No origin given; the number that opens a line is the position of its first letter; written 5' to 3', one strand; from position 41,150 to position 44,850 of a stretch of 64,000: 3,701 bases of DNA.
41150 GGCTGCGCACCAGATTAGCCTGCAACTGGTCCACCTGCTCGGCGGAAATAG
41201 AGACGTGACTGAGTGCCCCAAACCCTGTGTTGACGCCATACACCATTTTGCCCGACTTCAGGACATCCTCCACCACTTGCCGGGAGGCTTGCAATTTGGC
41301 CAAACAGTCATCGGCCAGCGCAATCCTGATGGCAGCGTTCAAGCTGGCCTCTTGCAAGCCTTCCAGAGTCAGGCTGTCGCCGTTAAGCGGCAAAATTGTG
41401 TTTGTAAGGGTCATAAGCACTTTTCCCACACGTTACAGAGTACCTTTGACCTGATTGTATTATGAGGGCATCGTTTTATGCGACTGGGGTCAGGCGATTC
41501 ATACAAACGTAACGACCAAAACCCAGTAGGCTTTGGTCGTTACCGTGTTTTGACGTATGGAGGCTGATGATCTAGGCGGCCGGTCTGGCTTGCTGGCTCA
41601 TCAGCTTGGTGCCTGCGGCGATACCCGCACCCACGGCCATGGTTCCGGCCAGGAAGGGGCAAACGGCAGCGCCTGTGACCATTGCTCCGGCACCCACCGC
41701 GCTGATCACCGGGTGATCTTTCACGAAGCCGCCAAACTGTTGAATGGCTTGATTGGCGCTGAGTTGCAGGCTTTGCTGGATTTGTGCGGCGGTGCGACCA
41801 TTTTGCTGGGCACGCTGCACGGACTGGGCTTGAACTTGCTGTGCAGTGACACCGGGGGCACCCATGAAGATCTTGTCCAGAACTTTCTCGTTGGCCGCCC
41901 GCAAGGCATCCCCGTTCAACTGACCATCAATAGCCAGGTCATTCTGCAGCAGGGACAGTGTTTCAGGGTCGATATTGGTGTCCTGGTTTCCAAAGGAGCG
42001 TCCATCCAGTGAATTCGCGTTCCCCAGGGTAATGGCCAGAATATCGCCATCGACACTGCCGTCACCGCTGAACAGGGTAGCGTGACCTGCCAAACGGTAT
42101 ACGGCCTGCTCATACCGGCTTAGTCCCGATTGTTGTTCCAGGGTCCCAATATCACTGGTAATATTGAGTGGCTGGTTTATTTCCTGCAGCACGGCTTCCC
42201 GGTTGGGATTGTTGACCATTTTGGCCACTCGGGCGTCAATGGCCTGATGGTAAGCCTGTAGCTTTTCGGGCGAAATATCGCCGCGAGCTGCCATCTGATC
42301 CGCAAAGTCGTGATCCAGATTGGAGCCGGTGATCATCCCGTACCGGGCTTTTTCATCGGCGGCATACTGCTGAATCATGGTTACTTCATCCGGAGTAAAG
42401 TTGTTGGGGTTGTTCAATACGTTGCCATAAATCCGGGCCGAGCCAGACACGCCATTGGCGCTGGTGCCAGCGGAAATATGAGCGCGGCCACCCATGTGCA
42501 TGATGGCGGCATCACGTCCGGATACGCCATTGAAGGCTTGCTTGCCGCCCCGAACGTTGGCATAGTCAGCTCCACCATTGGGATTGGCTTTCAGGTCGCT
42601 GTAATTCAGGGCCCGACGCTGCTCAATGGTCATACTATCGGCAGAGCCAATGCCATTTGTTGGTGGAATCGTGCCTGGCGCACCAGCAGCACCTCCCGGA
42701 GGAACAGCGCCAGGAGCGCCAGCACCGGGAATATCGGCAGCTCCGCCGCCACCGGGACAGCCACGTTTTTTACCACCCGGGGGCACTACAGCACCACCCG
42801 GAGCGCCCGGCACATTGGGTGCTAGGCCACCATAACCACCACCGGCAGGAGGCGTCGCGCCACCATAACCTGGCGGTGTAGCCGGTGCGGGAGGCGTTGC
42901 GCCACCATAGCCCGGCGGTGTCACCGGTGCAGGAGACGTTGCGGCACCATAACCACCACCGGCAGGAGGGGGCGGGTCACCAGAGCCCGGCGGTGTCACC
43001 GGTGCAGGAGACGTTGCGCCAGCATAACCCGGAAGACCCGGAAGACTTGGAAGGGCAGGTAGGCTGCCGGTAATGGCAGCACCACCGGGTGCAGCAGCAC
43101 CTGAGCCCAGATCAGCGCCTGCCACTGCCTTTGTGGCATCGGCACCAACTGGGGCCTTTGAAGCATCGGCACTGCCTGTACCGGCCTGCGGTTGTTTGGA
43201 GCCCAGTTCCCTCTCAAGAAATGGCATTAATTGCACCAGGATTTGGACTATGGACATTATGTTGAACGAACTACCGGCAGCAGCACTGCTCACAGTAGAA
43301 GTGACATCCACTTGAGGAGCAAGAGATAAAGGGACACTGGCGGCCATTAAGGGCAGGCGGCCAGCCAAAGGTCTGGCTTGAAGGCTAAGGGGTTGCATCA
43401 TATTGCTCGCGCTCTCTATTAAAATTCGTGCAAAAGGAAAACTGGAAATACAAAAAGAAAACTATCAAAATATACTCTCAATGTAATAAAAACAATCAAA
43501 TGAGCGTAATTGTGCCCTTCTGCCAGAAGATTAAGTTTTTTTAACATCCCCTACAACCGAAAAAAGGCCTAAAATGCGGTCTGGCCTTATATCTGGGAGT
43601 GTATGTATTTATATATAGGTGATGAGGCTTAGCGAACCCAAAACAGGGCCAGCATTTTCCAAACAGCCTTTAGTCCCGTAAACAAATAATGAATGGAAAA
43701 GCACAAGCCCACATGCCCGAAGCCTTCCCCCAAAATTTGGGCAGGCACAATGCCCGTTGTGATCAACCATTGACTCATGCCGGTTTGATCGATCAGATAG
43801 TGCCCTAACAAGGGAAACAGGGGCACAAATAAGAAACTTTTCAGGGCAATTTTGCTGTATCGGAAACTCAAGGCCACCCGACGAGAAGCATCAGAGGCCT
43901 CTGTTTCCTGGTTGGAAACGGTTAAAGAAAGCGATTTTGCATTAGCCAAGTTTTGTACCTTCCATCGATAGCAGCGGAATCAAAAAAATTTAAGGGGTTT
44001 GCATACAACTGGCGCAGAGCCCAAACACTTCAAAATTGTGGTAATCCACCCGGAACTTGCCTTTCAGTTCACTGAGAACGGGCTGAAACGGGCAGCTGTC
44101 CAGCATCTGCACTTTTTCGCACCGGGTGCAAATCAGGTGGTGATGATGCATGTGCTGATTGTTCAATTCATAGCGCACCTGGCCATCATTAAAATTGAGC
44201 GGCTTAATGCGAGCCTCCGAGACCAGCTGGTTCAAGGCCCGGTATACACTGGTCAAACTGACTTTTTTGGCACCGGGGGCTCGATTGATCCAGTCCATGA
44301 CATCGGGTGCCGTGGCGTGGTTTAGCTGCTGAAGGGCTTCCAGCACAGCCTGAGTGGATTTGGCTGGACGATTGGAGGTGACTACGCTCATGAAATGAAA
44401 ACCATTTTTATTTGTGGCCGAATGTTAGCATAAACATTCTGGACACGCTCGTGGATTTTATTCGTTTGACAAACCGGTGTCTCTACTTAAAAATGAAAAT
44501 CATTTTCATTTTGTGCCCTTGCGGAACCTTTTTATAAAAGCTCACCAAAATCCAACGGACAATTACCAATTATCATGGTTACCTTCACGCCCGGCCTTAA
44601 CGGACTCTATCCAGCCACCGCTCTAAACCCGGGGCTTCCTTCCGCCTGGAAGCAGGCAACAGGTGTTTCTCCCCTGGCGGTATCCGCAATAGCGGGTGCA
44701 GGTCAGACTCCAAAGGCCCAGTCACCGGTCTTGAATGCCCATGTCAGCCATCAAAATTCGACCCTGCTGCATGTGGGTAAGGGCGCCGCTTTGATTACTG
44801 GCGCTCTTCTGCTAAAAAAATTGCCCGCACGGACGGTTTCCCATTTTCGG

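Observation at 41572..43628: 609-aa Gly/Pro-repeat protein encoded by 42-bp tandem repeats, with a glycine-zipper tail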

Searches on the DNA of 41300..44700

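Call 73: search_rna_families(source=window, start=41300, end=44700, threshold=evalue, max_evalue=1)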
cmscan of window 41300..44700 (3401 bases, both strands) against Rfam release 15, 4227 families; matches with E-value up to 1: 0.
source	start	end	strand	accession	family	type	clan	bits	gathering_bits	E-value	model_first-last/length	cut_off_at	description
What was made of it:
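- Tried and rejected: Rfam gave nothing at E<=1 (call 73).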
